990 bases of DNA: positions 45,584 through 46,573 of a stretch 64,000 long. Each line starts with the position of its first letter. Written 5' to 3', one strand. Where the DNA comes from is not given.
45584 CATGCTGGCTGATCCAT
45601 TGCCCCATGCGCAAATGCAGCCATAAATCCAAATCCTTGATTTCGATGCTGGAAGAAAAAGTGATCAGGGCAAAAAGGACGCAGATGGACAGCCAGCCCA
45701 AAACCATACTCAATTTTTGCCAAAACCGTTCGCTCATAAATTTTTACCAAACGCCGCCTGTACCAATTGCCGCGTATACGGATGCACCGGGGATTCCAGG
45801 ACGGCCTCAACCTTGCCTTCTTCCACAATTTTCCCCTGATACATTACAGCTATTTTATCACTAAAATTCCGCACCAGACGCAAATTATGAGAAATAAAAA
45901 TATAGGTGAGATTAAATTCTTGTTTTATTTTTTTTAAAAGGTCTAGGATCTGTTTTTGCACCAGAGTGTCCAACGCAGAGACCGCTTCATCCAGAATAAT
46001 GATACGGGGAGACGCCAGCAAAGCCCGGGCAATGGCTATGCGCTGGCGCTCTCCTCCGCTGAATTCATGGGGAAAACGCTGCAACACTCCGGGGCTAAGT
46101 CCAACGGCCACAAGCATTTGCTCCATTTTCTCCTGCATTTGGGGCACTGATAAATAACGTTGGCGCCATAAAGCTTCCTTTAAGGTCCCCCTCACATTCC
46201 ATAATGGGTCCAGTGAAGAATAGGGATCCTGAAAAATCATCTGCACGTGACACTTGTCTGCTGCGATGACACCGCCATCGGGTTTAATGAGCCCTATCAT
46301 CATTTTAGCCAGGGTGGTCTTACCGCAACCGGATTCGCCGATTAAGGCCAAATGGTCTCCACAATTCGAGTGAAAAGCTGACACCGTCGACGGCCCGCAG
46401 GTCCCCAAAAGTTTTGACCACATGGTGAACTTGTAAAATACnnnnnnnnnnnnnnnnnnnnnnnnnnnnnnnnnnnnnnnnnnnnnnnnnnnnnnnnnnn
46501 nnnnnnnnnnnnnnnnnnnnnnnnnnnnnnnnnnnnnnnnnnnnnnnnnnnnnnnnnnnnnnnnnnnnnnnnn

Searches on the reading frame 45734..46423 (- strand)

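Call 13: search_protein_families(library=pfam, proteins=[window:45734-46423:-], max_evalue=0.001)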
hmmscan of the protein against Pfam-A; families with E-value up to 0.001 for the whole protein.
window:45734-46423:- (229 aa): 6 families
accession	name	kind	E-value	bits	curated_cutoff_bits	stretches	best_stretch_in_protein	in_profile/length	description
PF00005.33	ABC_tran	-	4.8e-25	89.2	25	1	17-148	6-136/137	ABC transporter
PF02463.25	SMC_N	-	4e-05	23.6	40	1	55-196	74-214/220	RecF/RecN/SMC N terminal domain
PF13401.12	AAA_22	-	4.9e-05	24.1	27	0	24-177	7-121/130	AAA domain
PF08352.17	oligo_HPY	-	5.1e-05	24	27.1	1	200-224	1-25/65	Oligopeptide/dipeptide transporter, C-terminal region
PF13304.12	AAA_21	-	0.00095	19.7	27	0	119-184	236-303/304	AAA domain, putative AbiEii toxin, Type IV TA system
PF13191.12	AAA_16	-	0.00096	20.1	32.6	0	18-156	20-149/167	AAA ATPase domain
